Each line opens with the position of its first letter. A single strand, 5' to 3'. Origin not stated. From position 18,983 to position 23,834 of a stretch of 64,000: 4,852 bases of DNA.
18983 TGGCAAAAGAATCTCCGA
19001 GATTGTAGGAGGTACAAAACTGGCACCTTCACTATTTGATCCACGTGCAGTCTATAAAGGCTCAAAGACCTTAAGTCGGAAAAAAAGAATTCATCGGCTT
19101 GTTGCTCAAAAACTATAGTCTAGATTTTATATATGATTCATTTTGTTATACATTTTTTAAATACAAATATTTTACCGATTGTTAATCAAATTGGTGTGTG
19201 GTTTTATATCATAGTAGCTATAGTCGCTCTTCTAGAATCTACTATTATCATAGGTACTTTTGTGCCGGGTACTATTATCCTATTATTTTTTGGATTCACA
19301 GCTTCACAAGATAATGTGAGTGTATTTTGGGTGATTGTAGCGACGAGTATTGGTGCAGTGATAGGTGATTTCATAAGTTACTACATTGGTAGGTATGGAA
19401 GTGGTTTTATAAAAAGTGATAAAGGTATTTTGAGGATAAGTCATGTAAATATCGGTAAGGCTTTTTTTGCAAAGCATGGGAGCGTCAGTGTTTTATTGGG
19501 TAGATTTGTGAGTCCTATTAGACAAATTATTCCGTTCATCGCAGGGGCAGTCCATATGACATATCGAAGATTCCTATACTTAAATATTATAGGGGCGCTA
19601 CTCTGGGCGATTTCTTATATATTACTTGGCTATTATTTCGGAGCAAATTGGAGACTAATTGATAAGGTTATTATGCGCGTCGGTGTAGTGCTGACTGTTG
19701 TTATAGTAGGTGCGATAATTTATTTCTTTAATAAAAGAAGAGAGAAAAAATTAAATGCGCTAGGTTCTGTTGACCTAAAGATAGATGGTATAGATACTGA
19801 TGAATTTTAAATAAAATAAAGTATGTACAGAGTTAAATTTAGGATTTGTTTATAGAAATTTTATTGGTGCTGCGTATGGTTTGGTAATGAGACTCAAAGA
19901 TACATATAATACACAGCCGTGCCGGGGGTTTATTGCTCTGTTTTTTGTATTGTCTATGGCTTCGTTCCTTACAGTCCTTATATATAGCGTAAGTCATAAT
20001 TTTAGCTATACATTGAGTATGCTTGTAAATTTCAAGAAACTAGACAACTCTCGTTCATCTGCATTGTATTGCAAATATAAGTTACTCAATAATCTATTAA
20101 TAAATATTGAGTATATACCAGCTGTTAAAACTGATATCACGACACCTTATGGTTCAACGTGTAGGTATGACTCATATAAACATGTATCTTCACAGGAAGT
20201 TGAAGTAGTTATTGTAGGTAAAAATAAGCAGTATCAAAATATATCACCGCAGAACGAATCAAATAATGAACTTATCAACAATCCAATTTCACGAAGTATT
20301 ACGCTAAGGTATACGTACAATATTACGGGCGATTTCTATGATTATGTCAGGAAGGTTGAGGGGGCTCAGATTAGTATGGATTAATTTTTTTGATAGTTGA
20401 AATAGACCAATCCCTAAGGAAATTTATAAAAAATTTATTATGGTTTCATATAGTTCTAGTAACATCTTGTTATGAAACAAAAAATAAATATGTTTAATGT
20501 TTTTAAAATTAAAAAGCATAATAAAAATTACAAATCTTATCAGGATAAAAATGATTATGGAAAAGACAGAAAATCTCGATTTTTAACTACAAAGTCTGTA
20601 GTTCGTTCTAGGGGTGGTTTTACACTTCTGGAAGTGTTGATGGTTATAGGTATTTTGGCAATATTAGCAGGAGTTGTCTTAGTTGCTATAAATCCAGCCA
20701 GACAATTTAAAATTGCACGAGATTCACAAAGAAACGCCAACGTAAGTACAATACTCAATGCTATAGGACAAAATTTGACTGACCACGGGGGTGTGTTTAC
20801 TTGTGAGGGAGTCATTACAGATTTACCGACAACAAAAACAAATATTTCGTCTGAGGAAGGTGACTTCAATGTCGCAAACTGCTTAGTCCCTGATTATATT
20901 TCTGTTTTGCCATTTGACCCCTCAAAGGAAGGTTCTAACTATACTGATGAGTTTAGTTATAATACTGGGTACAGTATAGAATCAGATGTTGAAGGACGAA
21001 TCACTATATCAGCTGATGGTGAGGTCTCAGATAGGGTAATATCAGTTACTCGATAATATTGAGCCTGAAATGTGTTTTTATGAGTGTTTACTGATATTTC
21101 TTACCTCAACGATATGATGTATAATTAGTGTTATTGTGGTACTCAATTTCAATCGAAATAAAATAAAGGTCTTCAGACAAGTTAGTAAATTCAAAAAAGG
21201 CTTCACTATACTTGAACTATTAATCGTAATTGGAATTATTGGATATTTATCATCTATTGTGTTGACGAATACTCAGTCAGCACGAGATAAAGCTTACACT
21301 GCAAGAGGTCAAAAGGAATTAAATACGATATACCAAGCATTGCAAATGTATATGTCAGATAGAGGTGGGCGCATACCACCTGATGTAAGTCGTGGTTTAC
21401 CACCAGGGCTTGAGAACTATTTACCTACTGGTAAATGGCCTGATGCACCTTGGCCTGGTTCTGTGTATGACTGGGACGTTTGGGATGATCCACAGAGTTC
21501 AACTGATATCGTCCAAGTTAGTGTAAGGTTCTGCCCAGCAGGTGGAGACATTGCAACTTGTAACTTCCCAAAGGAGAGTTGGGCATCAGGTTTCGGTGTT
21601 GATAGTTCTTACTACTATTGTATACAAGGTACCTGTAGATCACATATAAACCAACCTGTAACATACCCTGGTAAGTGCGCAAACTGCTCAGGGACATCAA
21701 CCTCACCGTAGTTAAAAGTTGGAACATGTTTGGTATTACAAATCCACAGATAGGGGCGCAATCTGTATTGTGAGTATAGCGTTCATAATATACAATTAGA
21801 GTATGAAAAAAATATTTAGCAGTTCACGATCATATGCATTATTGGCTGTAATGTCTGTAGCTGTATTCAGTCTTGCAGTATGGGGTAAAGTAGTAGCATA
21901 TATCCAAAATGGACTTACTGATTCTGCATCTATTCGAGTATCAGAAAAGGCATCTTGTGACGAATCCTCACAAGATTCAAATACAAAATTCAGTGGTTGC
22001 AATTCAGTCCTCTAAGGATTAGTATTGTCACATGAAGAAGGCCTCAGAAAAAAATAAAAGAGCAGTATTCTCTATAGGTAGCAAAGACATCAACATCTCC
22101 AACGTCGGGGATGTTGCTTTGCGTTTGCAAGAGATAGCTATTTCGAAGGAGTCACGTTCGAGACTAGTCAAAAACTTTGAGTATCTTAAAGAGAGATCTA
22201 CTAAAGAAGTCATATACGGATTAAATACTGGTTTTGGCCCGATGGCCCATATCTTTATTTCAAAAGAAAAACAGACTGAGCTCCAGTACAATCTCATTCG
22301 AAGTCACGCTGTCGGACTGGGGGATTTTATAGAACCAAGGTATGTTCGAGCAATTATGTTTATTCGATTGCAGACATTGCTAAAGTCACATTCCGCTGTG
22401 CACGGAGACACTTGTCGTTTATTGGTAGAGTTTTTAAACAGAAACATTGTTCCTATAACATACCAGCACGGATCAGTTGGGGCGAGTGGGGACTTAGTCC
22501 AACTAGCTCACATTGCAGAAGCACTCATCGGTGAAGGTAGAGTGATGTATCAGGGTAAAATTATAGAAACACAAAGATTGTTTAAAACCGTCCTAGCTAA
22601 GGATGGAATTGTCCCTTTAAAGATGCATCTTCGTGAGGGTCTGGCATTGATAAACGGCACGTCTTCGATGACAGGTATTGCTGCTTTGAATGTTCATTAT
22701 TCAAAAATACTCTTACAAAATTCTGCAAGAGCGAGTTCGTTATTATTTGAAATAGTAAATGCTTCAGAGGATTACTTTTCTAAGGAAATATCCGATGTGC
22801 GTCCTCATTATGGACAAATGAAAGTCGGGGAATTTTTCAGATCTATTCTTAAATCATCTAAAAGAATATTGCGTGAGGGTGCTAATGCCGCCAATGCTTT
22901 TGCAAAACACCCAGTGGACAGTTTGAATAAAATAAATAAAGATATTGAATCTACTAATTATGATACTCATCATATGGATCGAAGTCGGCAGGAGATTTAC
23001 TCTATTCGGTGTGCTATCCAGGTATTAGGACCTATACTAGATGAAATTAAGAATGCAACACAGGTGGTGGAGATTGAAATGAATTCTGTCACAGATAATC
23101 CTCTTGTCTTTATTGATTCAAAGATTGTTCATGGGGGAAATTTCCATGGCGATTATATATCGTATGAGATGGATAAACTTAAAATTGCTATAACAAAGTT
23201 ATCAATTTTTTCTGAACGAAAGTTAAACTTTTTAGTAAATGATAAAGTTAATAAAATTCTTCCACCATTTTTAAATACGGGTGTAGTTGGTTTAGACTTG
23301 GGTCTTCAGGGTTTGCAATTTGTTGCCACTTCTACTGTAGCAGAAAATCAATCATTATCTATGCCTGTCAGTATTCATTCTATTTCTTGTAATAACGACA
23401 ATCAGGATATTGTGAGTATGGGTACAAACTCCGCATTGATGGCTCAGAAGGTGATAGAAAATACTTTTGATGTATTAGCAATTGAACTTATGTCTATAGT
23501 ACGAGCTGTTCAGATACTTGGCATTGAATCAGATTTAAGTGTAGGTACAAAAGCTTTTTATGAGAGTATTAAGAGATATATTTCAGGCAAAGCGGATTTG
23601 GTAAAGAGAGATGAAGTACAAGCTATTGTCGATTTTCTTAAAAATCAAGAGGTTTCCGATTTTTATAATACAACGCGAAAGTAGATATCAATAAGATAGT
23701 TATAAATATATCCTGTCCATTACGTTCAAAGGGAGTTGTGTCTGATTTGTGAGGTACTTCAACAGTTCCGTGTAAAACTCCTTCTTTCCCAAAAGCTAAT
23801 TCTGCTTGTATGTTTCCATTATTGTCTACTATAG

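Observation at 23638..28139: Minus-strand operon: two membrane-anchored paralogs, a PaaK-like adenylate-forming ligase and an Lnt-like N-acyltransferase (candidate protein acylation module)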

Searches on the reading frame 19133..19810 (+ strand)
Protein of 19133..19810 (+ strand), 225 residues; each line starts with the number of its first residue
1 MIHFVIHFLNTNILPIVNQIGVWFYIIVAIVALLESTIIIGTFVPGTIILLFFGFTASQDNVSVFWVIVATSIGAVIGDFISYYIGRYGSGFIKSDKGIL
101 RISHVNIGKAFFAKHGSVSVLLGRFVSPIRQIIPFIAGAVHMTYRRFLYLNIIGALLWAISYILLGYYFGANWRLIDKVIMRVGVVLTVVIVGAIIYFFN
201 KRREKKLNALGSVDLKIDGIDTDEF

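Call 64: search_protein_families(library=pfam, proteins=[window:19133-19810:+], max_evalue=0.001)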
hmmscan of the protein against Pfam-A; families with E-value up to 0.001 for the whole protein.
window:19133-19810:+ (225 aa): 1 family
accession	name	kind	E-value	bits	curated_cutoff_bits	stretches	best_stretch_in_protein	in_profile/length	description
PF09335.16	VTT_dom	-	1.6e-19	71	33.9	1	44-167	1-122/123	VTT domain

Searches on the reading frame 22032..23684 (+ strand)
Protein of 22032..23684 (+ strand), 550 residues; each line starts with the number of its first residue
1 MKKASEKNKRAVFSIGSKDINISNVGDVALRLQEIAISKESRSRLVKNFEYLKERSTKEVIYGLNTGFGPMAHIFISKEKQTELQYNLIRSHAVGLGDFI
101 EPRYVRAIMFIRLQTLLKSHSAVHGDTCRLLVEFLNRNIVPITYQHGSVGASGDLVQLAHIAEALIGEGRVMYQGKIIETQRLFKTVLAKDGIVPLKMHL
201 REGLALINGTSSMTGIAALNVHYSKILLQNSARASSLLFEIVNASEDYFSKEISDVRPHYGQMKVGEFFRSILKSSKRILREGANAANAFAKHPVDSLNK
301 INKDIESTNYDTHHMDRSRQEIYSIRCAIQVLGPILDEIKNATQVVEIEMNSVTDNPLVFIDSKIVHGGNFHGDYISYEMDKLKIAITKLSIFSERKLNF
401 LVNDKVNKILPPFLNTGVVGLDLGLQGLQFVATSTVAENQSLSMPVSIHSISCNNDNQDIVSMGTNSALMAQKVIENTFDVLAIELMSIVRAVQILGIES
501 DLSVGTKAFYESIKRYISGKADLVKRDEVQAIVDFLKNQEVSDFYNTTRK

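Call 3: search_protein_families(library=pfam, proteins=[window:22032-23684:+], max_evalue=0.01)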
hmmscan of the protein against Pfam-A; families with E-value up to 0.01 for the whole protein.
window:22032-23684:+ (550 aa): 1 family
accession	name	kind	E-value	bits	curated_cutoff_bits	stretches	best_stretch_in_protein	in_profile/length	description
PF00221.24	Lyase_aromatic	-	4.9e-149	497.4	27.3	1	21-514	2-465/466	Aromatic amino acid lyase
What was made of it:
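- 22032..23684 (+): Aromatic amino acid ammonia-lyase, FlxA-type (tyrosine/phenylalanine ammonia-lyase-like), 550 aa. Convergent with the Lnt-like gene and overlapping its 3' end by 47 nt. Pfam Lyase_aromatic, 497 bits (call 3).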

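Call 4: search_protein_families(library=ncbifam, proteins=[window:22032-23684:+], max_evalue=0.01)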
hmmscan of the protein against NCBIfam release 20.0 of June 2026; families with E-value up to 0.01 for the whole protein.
window:22032-23684:+ (550 aa): 8 families
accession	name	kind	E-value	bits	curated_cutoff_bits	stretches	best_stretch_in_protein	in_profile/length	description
NF053541.1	FlxA_rubin_TAL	equivalog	7.2e-183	608.6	700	1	21-538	2-498/498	flexirubin biosynthesis tyrosine ammonia-lyase FlxA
TIGR01225.1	hutH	equivalog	1.9e-125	419.2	539.15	2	15-277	3-262/506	histidine ammonia-lyase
NF006871.0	PRK09367.1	subfamily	4.6e-125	418.1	524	2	14-282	5-270/505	histidine ammonia-lyase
TIGR03832.1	Tyr_2_3_mutase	equivalog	9.6e-117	390.6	501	1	22-534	8-505/507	tyrosine 2,3-aminomutase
TIGR04475.1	Phe_D_beta_mut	equivalog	3.1e-110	369.2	800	1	17-518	7-490/510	phenylalanine aminomutase (D-beta-phenylalanine forming)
NF041222.1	BagA_FevW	exception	8.1e-73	245.8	1000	1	34-536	23-514/529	bagremycin/ferroverdin biosynthesis tyrosine ammonia-lyase BagA/FevW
TIGR01226.1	phe_am_lyase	equivalog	1.9e-71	241.3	519.15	1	10-534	30-540/680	phenylalanine ammonia-lyase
TIGR04473.1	taxol_Phe_23mut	exception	7.2e-50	169.9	1250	2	18-277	33-300/687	phenylalanine aminomutase (L-beta-phenylalanine forming)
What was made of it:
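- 22032..23684 (+): Best NCBIfam hit is FlxA TAL at 608.6 bits (cut-off 700), against hutH at 419 (call 4).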

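Call 20: search_solved_structures(query=window:22032-23684:+, max_evalue=1e-20, show_alignments=0)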
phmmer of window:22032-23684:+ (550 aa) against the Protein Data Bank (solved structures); distinct sequences matched with E-value up to 1e-20: 39.
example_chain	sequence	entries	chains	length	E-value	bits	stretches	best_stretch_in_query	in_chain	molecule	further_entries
3kdy_A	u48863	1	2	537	4.9e-92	312.2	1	20-539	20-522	Histidine ammonia-lyase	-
2rjr_A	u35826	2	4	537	4.9e-92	312.2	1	20-539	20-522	Tyrosine aminomutase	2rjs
2ohy_A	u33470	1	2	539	5e-92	312.2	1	20-539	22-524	Tyrosine aminomutase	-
2qve_A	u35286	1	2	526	6e-92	311.9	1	32-539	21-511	Tyrosine Aminomutase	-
3kdz_A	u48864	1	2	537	1.7e-91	310.4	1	20-539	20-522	Histidine ammonia-lyase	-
7tqr_A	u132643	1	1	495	1.1e-83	284.7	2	14-281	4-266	Probable histidine ammonia-lyase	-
3unv_A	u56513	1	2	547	3.4e-73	250.1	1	9-533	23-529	AdmH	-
2o6y_A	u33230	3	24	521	1.1e-66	228.7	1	60-496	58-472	Putative histidine ammonia-lyase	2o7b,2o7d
2o78_A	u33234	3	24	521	1.5e-66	228.2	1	60-496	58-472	Putative histidine ammonia-lyase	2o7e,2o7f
1gkm_B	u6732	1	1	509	3e-63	217.3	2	60-285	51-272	Histidine ammonia-lyase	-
1gkj_A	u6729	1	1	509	1e-62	215.5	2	60-285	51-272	HISTIDINE AMMONIA-LYASE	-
1eb4_A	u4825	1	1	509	3.8e-62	213.6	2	60-285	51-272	HISTIDINE AMMONIA-LYASE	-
1gk3_A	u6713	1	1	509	3.9e-62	213.6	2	60-285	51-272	HISTIDINE AMMONIA-LYASE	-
1gk2_A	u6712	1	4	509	5.3e-62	213.2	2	60-285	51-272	HISTIDINE AMMONIA-LYASE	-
6v6h_A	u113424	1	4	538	7e-60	206.2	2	53-276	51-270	Histidine ammonia-lyase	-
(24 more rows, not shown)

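Call 33: find_related_loci(query=window:22032-23684:+, collection=metagenome_contigs, flank=10000)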
Query window:22032-23684:+ (550 aa) in metagenome_contigs; peptide patterns used: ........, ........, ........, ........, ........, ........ (x = any residue, [..] = any of these).
281 stretches matched a pattern; 25 encode a relative of the query (tblastn E <= 1e-3); 25 distinct loci.
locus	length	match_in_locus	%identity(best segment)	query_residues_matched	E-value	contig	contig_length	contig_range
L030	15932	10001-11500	45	20-538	2e-149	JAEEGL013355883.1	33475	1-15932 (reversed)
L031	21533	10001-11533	45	12-541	7e-149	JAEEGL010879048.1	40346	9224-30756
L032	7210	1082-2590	45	20-541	2e-148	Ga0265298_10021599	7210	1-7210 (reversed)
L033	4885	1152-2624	47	35-545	2e-149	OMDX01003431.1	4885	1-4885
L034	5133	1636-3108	47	35-545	6e-149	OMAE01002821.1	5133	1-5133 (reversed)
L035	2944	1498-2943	46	19-516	3e-153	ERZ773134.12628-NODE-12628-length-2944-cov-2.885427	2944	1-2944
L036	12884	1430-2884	46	33-537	3e-144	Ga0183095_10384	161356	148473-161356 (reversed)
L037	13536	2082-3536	46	33-537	2e-143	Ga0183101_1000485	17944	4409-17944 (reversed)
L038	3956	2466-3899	47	17-515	2e-147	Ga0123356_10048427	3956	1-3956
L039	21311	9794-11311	44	18-544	1e-142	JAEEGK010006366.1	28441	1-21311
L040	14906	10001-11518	43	18-544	5e-142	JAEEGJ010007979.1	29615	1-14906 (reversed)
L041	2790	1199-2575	48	37-515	9e-149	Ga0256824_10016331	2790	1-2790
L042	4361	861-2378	44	20-547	9e-144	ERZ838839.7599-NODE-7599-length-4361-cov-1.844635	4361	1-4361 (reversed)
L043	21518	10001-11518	44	20-547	8e-141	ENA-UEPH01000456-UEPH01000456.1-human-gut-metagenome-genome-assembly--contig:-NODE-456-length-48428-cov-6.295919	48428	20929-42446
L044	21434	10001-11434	46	33-532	1e-140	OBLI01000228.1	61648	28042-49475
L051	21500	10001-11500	46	20-538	7e-150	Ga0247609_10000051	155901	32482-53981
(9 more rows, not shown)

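Call 36: search_protein_families(library=pfam, proteins=[L051:11515-12243:+, L051:12298-12825:+, L051:12847-14064:+, L051:14075-15391:+, L051:8634-9527:+, L043:11509-12237:+, L043:12218-13468:+, L043:13721-14620:+, L039:11319-12542:+, L044:11516-12721:+], max_evalue=0.001)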
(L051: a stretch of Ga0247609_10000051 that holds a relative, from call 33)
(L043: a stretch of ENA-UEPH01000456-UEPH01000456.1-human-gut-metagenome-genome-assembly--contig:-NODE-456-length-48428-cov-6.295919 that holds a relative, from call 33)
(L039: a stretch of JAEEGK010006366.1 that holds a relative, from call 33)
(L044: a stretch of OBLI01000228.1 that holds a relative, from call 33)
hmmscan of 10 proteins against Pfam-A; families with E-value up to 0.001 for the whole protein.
L051:11515-12243:+ (242 aa): 6 families
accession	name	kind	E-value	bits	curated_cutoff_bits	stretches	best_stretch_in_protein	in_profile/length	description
PF13561.12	adh_short_C2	-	4.2e-60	203.7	27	1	11-240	6-235/236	Enoyl-(Acyl carrier protein) reductase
PF00106.31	adh_short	-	1.1e-57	195.1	26.6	1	2-197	1-193/195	short chain dehydrogenase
PF08659.16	KR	-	7.2e-19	68.8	22.6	1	5-160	4-156/180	KR domain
PF01370.27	Epimerase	-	0.00026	20.9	20.9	1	4-72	1-62/240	NAD dependent epimerase/dehydratase family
PF13460.12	NAD_binding_10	-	0.00043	20.6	27.2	1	8-221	1-180/184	NAD(P)H-binding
PF02719.21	Polysacc_synt_2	-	0.00044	20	20.2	1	5-74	2-77/293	Polysaccharide biosynthesis protein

L051:12298-12825:+ (175 aa): 0 families

L051:12847-14064:+ (405 aa): 3 families
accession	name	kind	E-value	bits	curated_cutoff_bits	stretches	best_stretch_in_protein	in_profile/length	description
PF00109.32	ketoacyl-synt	-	2.7e-36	125.9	20.8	1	1-244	1-252/252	Beta-ketoacyl synthase, N-terminal domain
PF02801.28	Ketoacyl-synt_C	-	5.6e-30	104.2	20.8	1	252-363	1-119/119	Beta-ketoacyl synthase, C-terminal domain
PF00108.29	Thiolase_N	-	0.00079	19.3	26.4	0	152-191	75-114/260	Thiolase, N-terminal domain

L051:14075-15391:+ (438 aa): 1 family
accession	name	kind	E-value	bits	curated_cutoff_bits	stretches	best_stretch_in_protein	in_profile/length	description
PF06977.17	SdiA-regulated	-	8.1e-06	25.6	21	0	180-395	18-211/249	SdiA-regulated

L051:8634-9527:+ (297 aa): 1 family
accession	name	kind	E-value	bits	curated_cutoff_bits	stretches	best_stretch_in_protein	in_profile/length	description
PF07661.19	MORN_2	-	4.4e-19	66.8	29.6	1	162-181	1-20/22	MORN repeat variant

L043:11509-12237:+ (242 aa): 3 families
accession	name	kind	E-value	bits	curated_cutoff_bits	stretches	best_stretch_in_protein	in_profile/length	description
PF13561.12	adh_short_C2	-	1.1e-52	179.4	27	1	11-240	6-235/236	Enoyl-(Acyl carrier protein) reductase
PF00106.31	adh_short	-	2.1e-52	177.9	26.6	1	2-197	1-193/195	short chain dehydrogenase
PF08659.16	KR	-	1.2e-18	68.1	22.6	1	5-175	4-167/180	KR domain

L043:12218-13468:+ (416 aa): 2 families
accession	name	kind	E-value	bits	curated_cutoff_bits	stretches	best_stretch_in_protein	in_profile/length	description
PF00109.32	ketoacyl-synt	-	1.2e-31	110.7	20.8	1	10-253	1-252/252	Beta-ketoacyl synthase, N-terminal domain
PF02801.28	Ketoacyl-synt_C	-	2.4e-30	105.4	20.8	1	261-372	1-119/119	Beta-ketoacyl synthase, C-terminal domain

L043:13721-14620:+ (299 aa): 1 family
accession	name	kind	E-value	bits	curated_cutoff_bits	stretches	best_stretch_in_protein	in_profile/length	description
PF03279.18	Lip_A_acyltrans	-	3.1e-17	63.1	22.3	1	108-292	109-287/295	Bacterial lipid A biosynthesis acyltransferase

L039:11319-12542:+ (407 aa): 2 families
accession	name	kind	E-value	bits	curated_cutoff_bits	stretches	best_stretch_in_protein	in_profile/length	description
PF00109.32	ketoacyl-synt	-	1.7e-32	113.4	20.8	1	3-245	2-252/252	Beta-ketoacyl synthase, N-terminal domain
PF02801.28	Ketoacyl-synt_C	-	1.7e-29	102.7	20.8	1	254-364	2-119/119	Beta-ketoacyl synthase, C-terminal domain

L044:11516-12721:+ (401 aa): 2 families
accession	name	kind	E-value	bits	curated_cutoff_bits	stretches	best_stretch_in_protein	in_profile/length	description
PF03313.21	SDH_alpha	-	1.2e-75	255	26.4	1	156-396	24-260/260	Serine dehydratase alpha chain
PF03315.21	SDH_beta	-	6.9e-28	98.4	26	2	3-71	1-75/155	Serine dehydratase beta chain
